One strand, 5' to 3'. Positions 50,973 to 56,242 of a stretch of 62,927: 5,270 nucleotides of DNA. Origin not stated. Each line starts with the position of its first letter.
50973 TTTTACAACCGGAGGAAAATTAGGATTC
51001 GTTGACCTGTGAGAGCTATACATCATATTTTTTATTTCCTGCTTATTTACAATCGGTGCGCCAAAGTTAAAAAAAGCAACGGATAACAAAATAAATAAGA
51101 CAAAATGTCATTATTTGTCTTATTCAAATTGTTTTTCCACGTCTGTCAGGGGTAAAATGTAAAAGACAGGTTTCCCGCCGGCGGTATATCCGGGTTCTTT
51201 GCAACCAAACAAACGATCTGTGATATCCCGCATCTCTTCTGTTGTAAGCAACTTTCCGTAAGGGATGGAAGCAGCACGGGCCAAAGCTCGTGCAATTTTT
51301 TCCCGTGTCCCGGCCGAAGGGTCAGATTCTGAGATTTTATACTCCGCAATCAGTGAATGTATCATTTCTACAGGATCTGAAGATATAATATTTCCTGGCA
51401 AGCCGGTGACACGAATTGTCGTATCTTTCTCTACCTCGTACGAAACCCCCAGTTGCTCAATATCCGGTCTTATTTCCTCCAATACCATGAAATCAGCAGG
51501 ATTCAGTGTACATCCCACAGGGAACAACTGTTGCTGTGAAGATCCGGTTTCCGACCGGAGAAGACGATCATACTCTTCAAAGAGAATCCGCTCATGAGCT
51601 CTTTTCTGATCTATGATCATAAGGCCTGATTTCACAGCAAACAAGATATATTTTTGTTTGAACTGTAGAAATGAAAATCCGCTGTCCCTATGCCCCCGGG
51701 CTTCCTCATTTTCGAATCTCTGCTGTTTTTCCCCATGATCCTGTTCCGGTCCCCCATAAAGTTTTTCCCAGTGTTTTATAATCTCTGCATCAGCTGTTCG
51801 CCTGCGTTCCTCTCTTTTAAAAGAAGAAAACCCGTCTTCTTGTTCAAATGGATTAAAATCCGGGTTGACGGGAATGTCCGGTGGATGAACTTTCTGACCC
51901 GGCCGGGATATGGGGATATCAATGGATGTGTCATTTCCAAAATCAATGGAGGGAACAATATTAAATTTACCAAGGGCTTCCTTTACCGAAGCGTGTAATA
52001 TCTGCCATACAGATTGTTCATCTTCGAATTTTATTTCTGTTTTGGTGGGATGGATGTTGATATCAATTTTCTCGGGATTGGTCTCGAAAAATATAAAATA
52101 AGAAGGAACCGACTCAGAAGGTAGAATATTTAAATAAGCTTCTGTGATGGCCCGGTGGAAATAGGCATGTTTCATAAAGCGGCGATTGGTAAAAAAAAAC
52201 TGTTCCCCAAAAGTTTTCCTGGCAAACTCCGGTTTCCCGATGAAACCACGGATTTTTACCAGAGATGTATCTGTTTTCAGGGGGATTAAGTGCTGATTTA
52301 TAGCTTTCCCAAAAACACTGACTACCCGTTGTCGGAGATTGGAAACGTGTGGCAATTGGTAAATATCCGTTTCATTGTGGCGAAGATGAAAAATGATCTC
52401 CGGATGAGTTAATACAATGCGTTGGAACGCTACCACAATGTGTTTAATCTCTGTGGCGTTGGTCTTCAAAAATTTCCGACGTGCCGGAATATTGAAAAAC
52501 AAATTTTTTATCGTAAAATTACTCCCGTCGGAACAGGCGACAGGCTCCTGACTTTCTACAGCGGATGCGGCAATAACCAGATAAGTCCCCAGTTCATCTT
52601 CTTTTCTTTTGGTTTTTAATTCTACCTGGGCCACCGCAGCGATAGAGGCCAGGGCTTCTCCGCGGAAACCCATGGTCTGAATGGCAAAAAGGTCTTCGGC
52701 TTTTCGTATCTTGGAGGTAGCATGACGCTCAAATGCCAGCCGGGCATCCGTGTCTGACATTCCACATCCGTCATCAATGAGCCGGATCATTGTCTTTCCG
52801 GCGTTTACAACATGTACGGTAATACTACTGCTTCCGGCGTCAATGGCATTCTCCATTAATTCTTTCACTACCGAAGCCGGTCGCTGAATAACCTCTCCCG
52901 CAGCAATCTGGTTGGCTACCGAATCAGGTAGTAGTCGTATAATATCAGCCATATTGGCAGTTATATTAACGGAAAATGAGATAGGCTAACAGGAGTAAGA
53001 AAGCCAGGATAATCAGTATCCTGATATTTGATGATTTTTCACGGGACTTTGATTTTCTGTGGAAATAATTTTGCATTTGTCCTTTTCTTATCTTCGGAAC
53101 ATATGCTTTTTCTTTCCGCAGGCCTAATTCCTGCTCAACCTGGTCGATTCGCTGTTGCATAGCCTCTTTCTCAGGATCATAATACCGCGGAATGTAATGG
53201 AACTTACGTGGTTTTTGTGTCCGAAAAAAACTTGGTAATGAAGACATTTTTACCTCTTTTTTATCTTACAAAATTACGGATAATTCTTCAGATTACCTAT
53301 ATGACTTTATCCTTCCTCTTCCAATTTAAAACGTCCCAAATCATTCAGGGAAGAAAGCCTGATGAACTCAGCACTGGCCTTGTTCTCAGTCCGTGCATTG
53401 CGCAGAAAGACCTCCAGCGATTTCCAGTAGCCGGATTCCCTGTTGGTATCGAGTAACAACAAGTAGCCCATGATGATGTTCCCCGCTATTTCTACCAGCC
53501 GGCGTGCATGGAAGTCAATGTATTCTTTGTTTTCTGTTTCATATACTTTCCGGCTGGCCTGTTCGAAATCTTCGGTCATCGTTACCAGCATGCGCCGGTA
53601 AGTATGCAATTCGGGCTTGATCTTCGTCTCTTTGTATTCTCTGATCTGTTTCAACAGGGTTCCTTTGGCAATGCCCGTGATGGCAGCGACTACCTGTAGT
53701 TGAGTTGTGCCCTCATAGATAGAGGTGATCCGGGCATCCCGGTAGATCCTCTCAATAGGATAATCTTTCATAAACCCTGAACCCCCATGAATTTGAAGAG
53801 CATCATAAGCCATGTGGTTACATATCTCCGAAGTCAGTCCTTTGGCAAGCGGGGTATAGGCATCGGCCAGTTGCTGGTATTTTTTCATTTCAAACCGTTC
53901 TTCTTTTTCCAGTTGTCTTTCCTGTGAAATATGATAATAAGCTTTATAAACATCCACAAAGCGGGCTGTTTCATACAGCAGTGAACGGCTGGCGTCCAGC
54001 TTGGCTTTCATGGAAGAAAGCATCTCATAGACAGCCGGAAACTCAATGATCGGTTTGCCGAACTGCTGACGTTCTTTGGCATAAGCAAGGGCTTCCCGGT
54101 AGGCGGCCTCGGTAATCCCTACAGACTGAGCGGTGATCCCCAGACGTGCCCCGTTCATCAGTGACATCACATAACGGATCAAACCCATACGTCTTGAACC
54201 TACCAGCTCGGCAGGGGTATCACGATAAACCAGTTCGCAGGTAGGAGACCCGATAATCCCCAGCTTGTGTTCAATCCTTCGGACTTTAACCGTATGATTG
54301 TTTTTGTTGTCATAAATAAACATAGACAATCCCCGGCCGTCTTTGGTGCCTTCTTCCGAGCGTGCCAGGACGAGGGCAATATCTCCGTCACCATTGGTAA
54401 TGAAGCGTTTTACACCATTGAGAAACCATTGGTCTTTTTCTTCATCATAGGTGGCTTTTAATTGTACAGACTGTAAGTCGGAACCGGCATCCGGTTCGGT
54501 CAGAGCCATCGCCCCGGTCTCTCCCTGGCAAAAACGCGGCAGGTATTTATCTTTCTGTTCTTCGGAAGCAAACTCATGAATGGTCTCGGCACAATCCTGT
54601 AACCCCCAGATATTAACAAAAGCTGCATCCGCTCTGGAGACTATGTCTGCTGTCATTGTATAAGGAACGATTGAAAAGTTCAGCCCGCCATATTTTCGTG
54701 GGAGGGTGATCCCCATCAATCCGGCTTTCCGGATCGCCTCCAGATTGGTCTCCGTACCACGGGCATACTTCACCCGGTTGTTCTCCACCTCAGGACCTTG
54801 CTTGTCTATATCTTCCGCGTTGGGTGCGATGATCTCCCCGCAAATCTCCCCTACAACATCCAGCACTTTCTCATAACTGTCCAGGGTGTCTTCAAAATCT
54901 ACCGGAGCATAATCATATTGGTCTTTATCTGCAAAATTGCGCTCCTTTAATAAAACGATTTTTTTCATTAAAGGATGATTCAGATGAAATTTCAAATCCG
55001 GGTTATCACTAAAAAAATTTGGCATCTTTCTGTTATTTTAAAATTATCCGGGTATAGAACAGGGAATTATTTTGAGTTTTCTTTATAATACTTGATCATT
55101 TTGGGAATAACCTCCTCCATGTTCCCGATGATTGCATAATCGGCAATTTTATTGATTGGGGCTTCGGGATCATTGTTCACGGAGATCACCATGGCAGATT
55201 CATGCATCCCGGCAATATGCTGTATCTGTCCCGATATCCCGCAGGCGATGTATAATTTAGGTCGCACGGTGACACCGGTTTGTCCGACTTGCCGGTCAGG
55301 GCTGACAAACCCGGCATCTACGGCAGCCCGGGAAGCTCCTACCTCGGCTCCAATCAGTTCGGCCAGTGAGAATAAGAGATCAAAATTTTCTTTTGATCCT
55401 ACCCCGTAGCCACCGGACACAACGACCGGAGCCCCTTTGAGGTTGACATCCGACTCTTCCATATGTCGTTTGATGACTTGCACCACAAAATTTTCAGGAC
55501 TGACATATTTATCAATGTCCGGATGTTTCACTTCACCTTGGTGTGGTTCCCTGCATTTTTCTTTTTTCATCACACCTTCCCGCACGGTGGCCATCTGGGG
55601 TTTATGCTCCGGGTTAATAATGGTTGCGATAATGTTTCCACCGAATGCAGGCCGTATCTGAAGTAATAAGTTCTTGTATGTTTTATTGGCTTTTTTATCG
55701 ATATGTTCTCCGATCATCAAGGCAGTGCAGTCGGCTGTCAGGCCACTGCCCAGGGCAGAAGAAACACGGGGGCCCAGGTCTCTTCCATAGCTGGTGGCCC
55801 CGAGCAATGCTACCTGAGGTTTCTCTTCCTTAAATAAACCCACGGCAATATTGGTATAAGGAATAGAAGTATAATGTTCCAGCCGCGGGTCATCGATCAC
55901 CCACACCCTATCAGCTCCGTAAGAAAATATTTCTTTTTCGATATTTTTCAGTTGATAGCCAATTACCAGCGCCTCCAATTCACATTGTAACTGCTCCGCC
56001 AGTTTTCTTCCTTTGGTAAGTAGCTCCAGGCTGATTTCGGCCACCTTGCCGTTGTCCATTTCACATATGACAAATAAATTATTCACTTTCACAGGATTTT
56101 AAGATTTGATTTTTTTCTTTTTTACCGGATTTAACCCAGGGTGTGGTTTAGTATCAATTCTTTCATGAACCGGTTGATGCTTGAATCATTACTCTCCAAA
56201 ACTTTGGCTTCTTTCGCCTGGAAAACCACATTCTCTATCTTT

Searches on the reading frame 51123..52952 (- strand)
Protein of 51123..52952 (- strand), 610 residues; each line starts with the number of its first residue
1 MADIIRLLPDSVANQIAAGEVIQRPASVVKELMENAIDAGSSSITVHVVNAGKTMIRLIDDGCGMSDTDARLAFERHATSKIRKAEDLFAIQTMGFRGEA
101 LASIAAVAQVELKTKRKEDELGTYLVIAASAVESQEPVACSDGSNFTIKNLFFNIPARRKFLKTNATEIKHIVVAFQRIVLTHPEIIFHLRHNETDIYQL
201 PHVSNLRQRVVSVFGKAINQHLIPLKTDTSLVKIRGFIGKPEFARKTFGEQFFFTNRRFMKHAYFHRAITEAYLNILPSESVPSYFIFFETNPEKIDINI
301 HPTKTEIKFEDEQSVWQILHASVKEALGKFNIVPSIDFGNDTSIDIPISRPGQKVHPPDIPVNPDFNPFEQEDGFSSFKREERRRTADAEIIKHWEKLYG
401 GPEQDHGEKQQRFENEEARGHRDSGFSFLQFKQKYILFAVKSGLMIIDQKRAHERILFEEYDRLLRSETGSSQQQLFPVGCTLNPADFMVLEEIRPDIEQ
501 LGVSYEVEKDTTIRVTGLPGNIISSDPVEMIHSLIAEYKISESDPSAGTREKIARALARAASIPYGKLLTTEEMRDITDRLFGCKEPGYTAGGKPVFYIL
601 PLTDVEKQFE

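Call 76: search_protein_families(library=pfam, proteins=[window:51123-52952:-], max_evalue=0.001)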
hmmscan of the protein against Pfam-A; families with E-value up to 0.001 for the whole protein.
window:51123-52952:- (610 aa): 4 families
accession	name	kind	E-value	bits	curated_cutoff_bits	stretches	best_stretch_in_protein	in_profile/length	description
PF01119.25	DNA_mis_repair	-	1.8e-32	111.9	26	1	212-327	3-118/119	DNA mismatch repair protein, C-terminal domain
PF08676.16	MutL_C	-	1.1e-20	74.2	25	1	430-566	3-139/142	MutL C terminal dimerisation domain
PF13589.12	HATPase_c_3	-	4.3e-11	43.4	25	1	26-125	4-102/137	Histidine kinase-, DNA gyrase B-, and HSP90-like ATPase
PF02518.31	HATPase_c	-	1.5e-07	32.3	26.4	1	23-79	4-63/111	Histidine kinase-, DNA gyrase B-, and HSP90-like ATPase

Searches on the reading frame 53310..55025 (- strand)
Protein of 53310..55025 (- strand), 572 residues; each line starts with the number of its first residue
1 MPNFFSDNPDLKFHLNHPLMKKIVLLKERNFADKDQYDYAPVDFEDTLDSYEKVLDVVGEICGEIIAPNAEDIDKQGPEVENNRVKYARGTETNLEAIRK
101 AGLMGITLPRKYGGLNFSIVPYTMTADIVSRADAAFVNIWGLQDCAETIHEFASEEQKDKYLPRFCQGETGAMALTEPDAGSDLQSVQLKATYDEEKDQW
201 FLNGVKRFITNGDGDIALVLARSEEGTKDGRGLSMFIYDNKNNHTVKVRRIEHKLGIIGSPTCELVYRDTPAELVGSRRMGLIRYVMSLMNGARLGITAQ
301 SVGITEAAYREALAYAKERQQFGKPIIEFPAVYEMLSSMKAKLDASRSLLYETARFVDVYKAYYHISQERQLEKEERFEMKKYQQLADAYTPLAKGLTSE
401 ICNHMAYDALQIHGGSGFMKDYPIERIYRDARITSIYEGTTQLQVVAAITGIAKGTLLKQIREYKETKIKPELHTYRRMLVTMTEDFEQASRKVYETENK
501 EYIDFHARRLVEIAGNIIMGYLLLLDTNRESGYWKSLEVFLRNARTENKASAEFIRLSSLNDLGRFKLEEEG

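Call 76: search_protein_families(library=pfam, proteins=[window:53310-55025:-], max_evalue=0.001)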
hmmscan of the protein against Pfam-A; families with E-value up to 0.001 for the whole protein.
window:53310-55025:- (572 aa): 6 families
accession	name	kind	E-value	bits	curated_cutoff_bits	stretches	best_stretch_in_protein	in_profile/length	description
PF00441.29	Acyl-CoA_dh_1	-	5.4e-37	127.7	22.4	1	284-445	5-142/150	Acyl-CoA dehydrogenase, C-terminal domain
PF12186.13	AcylCoA_dehyd_C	-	4.3e-33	114.2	27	1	454-563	2-111/111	Acyl-CoA dehydrogenase C terminal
PF02770.24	Acyl-CoA_dh_M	-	3.5e-23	82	33.3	1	172-269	1-96/97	Acyl-CoA dehydrogenase, middle domain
PF08028.16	Acyl-CoA_dh_2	-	1e-18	68.4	22.7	1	295-440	1-132/134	Acyl-CoA dehydrogenase, C-terminal domain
PF02771.21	Acyl-CoA_dh_N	-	1.5e-18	67.6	22.9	1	52-169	5-113/113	Acyl-CoA dehydrogenase, N-terminal domain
PF22924.1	ACOX_C_alpha1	-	1.1e-05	25.8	27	1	290-441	4-157/169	Acyl-CoA oxidase, C-alpha1 domain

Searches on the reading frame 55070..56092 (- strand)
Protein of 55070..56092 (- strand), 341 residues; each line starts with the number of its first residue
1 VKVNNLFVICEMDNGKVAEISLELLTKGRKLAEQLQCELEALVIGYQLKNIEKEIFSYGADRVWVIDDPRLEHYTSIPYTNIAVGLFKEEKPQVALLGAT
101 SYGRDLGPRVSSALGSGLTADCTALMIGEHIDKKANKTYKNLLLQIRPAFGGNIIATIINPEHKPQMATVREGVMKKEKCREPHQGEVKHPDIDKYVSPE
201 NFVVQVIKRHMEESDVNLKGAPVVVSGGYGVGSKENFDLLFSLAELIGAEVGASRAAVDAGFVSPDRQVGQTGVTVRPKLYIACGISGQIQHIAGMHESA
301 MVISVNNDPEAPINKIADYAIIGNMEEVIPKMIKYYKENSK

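Call 23: search_protein_families(library=pfam, proteins=[window:55070-56092:-], max_evalue=0.00001)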
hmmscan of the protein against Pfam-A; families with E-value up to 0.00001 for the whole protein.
window:55070-56092:- (341 aa): 2 families
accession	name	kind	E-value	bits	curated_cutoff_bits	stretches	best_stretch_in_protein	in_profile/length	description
PF01012.27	ETF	-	1.1e-41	143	26.7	1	7-191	2-176/181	Electron transfer flavoprotein domain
PF00766.25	ETF_alpha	-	2.4e-35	120.8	27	1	217-297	1-81/81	Electron transfer flavoprotein FAD-binding domain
